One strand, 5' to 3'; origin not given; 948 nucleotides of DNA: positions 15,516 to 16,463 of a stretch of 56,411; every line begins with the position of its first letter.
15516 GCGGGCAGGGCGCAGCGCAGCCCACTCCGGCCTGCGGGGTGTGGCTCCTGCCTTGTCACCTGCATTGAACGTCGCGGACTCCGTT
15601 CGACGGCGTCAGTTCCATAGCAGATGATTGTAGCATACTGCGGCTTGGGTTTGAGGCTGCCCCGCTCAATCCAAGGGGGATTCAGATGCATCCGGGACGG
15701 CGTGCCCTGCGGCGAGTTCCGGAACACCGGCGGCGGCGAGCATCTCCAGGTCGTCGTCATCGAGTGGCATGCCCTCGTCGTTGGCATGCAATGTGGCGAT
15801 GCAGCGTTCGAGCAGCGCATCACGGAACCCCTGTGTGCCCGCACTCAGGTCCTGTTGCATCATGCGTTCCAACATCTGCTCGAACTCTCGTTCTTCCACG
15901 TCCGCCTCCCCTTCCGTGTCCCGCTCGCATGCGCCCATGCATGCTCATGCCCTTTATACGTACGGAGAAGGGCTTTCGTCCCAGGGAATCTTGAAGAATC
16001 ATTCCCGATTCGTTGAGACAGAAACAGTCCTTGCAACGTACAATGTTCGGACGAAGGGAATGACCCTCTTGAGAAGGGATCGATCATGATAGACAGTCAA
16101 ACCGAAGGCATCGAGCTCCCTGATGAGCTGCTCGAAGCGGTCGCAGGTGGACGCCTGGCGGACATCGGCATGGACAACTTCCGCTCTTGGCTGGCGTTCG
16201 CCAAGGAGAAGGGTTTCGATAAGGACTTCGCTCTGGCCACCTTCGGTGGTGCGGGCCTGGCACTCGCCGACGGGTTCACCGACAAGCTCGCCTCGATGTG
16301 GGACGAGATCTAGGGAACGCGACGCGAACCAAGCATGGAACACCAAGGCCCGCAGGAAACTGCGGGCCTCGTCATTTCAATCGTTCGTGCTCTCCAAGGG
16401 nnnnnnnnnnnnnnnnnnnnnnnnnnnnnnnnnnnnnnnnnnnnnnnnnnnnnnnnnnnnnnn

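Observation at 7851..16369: Candidate closed-loop peptide signalling circuit: GG-peptide exporter, ECF sigma and partner-switching sensor in one locus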

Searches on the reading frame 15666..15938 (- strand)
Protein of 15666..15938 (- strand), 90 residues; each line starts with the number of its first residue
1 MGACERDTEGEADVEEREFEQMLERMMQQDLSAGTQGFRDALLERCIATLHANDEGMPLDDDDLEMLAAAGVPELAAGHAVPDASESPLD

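Call 3: search_protein_families(library=pfam, proteins=[window:15666-15938:-], max_evalue=0.01)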
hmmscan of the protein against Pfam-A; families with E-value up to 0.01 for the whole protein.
window:15666-15938:- (90 aa): 0 families

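Call 4: search_protein_families(library=ncbifam, proteins=[window:15666-15938:-], max_evalue=0.01)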
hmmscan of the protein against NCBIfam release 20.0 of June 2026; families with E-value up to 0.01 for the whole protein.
window:15666-15938:- (90 aa): 0 families

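Call 45: search_protein_representatives(alignment_id=A2)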
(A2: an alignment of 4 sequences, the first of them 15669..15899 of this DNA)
Query: 4 sequences, 77 profile positions. Proteins with E-value up to 0.001 (for the whole library): 215; up to 1e-10: 131; up to 1e-30: 1. The best 150 are listed.
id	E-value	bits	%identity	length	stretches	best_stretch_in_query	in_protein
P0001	1.3e-34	134.3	-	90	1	2-76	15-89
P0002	1.2e-24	102.3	-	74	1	1-70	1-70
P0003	1.5e-23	98.8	-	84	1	1-62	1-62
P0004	5.4e-23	97.0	-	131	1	2-65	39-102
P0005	8.5e-23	96.4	-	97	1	2-60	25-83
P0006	9.6e-23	96.2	-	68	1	1-59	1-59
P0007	4.4e-22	94.1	-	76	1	1-63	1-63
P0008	1.7e-21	92.2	-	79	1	1-60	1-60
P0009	2.9e-21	91.5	-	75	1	1-67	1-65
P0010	3.3e-21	91.3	-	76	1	1-63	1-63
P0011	3.8e-21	91.1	-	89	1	2-65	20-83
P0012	1.6e-20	89.1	-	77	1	1-66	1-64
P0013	1.6e-20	89.0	-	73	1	1-60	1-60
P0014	1.7e-20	89.0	-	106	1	2-67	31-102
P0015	2.0e-20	88.8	-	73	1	1-67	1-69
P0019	2.0e-19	85.6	-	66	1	1-60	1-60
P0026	5.6e-18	80.9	-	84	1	1-62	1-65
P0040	2.3e-16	75.8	-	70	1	7-61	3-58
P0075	5.5e-14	68.1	-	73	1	7-71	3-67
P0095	1.5e-12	63.5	-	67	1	7-63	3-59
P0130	8.7e-11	57.9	-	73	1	1-69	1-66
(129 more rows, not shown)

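Call 46: predict_structure(alignment_id=A2)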
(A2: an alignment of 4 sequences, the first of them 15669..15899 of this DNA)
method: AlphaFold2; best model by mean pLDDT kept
length: 77 residues; sequences in the alignment: 4
mean_pLDDT: 63.7   pTM: 0.31
mean pLDDT of the five models: 63.7, 61.2, 60.3, 59.4, 55.7
residues with pLDDT >= 90: 0; 70-90: 29; 50-70: 35; < 50: 13
segments of 3 or more residues with pLDDT < 50: 65-77
pLDDT, mean of each block of 10 residues (from residue 1): 74 64 74 71 64 63 48 45
secondary structure, 60 per line:
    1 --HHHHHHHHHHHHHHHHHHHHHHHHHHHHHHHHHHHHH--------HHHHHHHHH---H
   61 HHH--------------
elements in order: H3-39 H48-56 H60-63

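Call 48: find_encoding_contigs(protein=P0006, flank=10000, max_places=3)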
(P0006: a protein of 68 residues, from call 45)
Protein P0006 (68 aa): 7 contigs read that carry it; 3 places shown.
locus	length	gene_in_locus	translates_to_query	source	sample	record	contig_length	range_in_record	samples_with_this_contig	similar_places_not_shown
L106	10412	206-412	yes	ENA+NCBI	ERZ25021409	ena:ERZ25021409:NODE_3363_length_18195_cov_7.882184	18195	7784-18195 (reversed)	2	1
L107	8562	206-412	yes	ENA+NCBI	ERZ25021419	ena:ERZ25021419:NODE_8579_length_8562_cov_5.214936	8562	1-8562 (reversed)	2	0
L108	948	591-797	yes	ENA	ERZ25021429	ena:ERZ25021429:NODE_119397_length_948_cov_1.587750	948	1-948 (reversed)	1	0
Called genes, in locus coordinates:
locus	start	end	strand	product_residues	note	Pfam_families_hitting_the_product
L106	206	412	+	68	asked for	-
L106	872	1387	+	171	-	PF07638:Sigma70_ECF (weak), PF04542:Sigma70_r2, PF13384:HTH_23 (faint), PF08281:Sigma70_r4_2, PF04545:Sigma70_r4 (weak), PF13936:HTH_38 (weak)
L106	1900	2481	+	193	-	PF00293:NUDIX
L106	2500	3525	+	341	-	-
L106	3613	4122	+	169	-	-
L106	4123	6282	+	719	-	PF03412:Peptidase_C39, PF13529:Peptidase_C39_2 (weak), PF00664:ABC_membrane, PF00005:ABC_tran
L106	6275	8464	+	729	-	PF00664:ABC_membrane, PF00005:ABC_tran, PF02463:SMC_N (faint)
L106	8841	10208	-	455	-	PF08245:Mur_ligase_M, PF08353:MurT_C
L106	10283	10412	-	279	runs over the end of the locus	PF00588:SpoU_methylase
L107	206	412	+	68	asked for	-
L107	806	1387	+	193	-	PF07638:Sigma70_ECF (weak), PF04542:Sigma70_r2, PF13384:HTH_23 (faint), PF13936:HTH_38 (faint), PF08281:Sigma70_r4_2, PF04545:Sigma70_r4 (weak)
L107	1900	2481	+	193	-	PF00293:NUDIX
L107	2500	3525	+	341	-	-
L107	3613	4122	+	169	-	-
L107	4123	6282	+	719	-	PF03412:Peptidase_C39, PF13529:Peptidase_C39_2 (weak), PF00664:ABC_membrane, PF00005:ABC_tran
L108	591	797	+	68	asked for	-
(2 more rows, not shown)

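Call 49: find_encoding_contigs(protein=P0019, flank=10000, max_places=2)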
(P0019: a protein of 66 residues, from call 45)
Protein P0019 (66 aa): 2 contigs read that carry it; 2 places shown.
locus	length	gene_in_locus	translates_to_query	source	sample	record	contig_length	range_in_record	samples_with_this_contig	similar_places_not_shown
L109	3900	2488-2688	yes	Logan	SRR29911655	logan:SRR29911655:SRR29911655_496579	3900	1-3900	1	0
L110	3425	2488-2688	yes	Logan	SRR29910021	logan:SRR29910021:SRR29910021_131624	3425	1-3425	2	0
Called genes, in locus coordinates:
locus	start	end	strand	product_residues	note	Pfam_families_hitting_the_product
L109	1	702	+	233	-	?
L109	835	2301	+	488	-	PF03793:PASTA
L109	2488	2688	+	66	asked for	-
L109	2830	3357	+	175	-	PF04542:Sigma70_r2, PF08281:Sigma70_r4_2 (weak)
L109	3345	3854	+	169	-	-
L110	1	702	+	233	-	?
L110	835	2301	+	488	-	PF03793:PASTA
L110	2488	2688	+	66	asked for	-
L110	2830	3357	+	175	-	PF04542:Sigma70_r2, PF08281:Sigma70_r4_2 (weak)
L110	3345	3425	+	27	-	?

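Call 50: find_encoding_contigs(protein=P0040, flank=10000, max_places=2)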
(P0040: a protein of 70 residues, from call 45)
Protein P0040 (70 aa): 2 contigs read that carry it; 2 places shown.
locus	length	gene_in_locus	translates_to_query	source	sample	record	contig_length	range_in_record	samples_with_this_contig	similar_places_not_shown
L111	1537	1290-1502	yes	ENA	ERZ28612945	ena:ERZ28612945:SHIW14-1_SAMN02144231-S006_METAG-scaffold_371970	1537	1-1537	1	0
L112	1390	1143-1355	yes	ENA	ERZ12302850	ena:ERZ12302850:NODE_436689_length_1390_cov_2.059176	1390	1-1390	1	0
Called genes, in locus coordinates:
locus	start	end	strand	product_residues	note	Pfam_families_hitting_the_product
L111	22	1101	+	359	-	PF06541:ABC_trans_CmpB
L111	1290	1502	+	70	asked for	-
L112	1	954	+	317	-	?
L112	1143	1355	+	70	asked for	-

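Call 51: find_encoding_contigs(protein=P0075, flank=10000, max_places=2)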
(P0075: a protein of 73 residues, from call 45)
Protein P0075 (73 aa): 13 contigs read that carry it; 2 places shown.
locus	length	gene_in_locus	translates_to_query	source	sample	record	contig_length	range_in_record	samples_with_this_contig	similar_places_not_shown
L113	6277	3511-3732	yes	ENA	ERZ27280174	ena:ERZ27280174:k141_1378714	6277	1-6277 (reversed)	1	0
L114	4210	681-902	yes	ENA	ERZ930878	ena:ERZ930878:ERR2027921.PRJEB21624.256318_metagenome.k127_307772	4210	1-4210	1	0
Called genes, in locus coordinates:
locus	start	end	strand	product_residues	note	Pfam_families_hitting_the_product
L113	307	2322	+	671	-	PF03477:ATP-cone, PF13597:NRDD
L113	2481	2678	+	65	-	PF13597:NRDD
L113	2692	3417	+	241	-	PF13353:Fer4_12, PF04055:Radical_SAM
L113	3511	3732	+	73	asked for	-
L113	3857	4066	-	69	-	-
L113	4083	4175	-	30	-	-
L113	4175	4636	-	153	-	PF04542:Sigma70_r2, PF07638:Sigma70_ECF, PF08281:Sigma70_r4_2, PF04545:Sigma70_r4, PF00196:GerE (faint)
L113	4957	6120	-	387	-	PF00753:Lactamase_B, PF19583:ODP, PF12724:Flavodoxin_5 (weak)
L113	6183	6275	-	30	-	?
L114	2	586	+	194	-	?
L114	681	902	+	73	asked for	-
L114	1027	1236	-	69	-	-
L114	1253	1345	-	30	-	-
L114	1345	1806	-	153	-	PF04542:Sigma70_r2, PF07638:Sigma70_ECF, PF08281:Sigma70_r4_2, PF04545:Sigma70_r4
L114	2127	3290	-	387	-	PF00753:Lactamase_B, PF19583:ODP, PF12724:Flavodoxin_5 (weak)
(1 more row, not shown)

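Call 52: find_related_loci(query=A2, collection=metagenome_contigs, flank=10000)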
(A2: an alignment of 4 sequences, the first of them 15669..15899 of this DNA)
Query A2 (77 aa) in metagenome_contigs; peptide patterns used: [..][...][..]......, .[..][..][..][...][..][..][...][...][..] (x = any residue, [..] = any of these).
156 stretches matched a pattern, but none encodes a relative of the query by tblastn (E <= 1e-3).

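Call 56: find_related_loci(query=A4, collection=metagenome_contigs, flank=10000)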
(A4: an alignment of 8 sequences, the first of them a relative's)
Query A4 (68 aa) in metagenome_contigs; peptide patterns used: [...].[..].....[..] (x = any residue, [..] = any of these).
96 stretches matched a pattern; 4 encode a relative of the query (tblastn E <= 1e-3); 4 distinct loci.
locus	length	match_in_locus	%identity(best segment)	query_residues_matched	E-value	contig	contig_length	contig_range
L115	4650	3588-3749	57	1-58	5e-16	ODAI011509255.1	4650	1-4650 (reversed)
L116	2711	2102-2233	57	1-44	1e-13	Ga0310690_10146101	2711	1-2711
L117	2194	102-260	49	7-59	2e-13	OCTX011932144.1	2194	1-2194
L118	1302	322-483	48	7-60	3e-13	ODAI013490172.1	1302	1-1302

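Call 62: find_encoding_contigs(protein=P0007, flank=10000, max_places=2)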
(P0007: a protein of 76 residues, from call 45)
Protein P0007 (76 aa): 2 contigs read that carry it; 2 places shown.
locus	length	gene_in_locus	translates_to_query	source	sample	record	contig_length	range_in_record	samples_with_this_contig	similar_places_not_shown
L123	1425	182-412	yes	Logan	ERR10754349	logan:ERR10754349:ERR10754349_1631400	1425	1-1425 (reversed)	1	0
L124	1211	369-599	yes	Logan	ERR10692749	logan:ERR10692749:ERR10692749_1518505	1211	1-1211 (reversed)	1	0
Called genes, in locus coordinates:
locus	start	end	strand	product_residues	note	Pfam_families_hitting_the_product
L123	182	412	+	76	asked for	-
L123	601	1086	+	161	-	PF04542:Sigma70_r2, PF08281:Sigma70_r4_2, PF04545:Sigma70_r4 (weak), PF13936:HTH_38 (weak)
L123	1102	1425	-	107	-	?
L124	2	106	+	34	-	?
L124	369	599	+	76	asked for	-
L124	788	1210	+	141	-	?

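Call 63: find_encoding_contigs(protein=P0013, flank=10000, max_places=2)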
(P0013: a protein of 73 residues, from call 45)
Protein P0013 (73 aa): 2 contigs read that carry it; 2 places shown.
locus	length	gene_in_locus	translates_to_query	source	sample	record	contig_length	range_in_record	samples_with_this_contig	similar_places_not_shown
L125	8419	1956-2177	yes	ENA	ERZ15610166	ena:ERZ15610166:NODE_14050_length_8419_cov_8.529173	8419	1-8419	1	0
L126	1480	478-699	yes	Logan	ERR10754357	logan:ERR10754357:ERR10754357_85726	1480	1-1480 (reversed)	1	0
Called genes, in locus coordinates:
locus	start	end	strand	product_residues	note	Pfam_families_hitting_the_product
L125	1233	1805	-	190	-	PF00293:NUDIX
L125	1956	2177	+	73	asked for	-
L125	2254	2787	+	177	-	PF04542:Sigma70_r2, PF08281:Sigma70_r4_2, PF04545:Sigma70_r4 (weak), PF00196:GerE (faint)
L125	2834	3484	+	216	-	PF01427:Peptidase_M15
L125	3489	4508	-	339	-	-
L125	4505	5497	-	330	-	-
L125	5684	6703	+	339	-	-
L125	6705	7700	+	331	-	-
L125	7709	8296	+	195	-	PF00293:NUDIX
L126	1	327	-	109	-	?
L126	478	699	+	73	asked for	-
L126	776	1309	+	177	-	PF04542:Sigma70_r2, PF08281:Sigma70_r4_2, PF04545:Sigma70_r4 (weak), PF00196:GerE (faint)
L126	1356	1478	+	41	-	?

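Call 64: find_encoding_contigs(protein=P0095, flank=10000, max_places=2)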
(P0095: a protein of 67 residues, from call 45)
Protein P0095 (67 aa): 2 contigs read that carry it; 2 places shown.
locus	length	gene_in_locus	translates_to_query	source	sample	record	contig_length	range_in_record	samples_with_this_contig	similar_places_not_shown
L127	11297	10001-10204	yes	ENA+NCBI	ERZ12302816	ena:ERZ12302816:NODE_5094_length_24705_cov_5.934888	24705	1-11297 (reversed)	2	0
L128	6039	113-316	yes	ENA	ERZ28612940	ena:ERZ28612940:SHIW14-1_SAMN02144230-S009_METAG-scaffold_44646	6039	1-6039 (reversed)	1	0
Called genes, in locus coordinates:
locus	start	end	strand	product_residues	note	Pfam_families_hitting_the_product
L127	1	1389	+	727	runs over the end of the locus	PF00664:ABC_membrane, PF00005:ABC_tran, PF02463:SMC_N (faint)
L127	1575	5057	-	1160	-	PF24161:CCDC39 (faint), PF27881:CRWN_N (faint), PF02687:FtsX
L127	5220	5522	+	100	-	PF01740:STAS, PF13466:STAS_2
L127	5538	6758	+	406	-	PF01590:GAF (weak), PF13185:GAF_2, PF00005:ABC_tran, PF02463:SMC_N (faint)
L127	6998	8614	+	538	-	PF06541:ABC_trans_CmpB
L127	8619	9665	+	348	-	PF06541:ABC_trans_CmpB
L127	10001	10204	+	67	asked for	-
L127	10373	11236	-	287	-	PF22541:DUF7005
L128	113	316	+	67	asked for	-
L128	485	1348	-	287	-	PF22541:DUF7005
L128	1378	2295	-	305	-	-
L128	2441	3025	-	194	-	PF13328:HD_4, PF01966:HD (weak)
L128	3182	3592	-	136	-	-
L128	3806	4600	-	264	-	PF00753:Lactamase_B, PF23023:Anti-Pycsar_Apyc1, PF12706:Lactamase_B_2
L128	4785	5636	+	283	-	PF01048:PNP_UDP_1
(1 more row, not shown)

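Call 65: find_encoding_contigs(protein=P0130, flank=10000, max_places=2)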
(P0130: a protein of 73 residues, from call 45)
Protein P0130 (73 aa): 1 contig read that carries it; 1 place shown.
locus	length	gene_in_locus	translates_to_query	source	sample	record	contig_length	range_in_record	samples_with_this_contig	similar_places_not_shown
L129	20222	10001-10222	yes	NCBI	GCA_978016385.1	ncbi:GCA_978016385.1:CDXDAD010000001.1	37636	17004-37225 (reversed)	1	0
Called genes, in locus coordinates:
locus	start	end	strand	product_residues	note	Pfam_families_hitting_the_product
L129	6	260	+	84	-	PF01016:Ribosomal_L27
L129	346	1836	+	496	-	PF01018:GTP1_OBG, PF00071:Ras (faint), PF01926:MMR_HSR1, PF02421:FeoB_N, PF09269:DUF1967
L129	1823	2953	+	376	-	PF00696:AA_kinase, PF01472:PUA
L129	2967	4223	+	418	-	PF00171:Aldedh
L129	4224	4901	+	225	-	PF01467:CTP_transf_like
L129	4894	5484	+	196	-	PF01966:HD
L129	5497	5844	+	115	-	PF02410:RsfS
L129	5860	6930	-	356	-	-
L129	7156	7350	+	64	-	-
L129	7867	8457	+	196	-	PF01965:DJ-1_PfpI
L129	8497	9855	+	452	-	PF13353:Fer4_12 (weak), PF04055:Radical_SAM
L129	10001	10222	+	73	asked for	-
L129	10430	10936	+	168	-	-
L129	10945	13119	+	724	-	PF03412:Peptidase_C39, PF12385:Peptidase_C70 (weak), PF13529:Peptidase_C39_2 (weak), PF00664:ABC_membrane, PF00005:ABC_tran, PF02463:SMC_N (faint)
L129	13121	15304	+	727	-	PF00664:ABC_membrane, PF00005:ABC_tran, PF02463:SMC_N (faint)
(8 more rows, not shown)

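Call 99: find_encoding_contigs(protein=P0002, flank=10000, max_places=2)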
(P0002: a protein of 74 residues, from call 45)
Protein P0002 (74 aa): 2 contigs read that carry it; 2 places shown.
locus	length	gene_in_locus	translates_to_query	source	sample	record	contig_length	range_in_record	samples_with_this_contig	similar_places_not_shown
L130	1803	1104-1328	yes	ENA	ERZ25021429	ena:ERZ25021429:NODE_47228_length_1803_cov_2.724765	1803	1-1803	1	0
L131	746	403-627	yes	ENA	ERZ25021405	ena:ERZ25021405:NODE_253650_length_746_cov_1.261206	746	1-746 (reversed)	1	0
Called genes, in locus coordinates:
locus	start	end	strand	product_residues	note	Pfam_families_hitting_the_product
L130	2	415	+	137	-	?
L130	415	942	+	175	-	PF02834:LigT_PEase, PF13563:2_5_RNA_ligase2, PF02834:LigT_PEase (weak)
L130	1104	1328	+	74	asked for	-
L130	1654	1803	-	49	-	?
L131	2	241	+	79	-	?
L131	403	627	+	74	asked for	-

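Call 100: find_encoding_contigs(protein=P0010, flank=10000, max_places=2)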
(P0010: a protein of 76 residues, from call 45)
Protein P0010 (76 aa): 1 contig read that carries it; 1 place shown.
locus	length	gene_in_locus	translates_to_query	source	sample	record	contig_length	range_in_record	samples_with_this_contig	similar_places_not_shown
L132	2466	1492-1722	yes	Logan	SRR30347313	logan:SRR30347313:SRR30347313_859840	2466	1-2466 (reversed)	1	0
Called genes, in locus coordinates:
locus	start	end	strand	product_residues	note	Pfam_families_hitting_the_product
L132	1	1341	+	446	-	?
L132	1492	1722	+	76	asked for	-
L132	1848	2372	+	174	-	PF04542:Sigma70_r2, PF08281:Sigma70_r4_2 (weak)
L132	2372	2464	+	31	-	?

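Call 101: find_encoding_contigs(protein=P0026, flank=10000, max_places=2)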
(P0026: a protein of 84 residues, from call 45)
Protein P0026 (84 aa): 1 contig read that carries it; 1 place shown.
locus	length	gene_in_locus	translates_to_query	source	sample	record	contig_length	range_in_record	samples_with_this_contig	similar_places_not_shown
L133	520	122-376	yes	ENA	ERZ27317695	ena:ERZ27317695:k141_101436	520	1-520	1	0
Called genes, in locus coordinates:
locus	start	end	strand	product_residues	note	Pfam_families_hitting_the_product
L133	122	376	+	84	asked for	-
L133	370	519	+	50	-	?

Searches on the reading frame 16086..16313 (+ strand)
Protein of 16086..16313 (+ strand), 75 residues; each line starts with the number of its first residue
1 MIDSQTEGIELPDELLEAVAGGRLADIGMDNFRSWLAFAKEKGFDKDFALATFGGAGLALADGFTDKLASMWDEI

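Call 3: search_protein_families(library=pfam, proteins=[window:16086-16313:+], max_evalue=0.01)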
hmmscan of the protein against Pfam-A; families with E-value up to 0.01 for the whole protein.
window:16086-16313:+ (75 aa): 0 families

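Call 4: search_protein_families(library=ncbifam, proteins=[window:16086-16313:+], max_evalue=0.01)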
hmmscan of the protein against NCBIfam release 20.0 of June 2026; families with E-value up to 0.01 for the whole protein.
window:16086-16313:+ (75 aa): 0 families

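Call 36: search_protein_families(library=ncbifam, proteins=[window:16086-16313:+], max_evalue=10)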
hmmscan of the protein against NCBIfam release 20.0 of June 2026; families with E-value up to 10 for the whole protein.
window:16086-16313:+ (75 aa): 2 families
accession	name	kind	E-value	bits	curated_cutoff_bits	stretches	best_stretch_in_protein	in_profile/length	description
NF038167.1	cyan_ocin_like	subfamily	0.026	14.7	32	1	7-35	7-35/72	CTB family bacteriocin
NF002203.0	PRK01076.1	equivalog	0.064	12.4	572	1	25-65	108-146/419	L-rhamnose isomerase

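Call 69: find_homologous_proteins(query=window:16086-16310:+, max_evalue=0.001)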
Query window:16086-16310:+ (75 aa): 1 proteins with E <= 0.001 among 8 candidates.
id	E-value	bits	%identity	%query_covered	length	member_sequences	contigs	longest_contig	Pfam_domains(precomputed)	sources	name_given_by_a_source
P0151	2.8e-41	156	100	100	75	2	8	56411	-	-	-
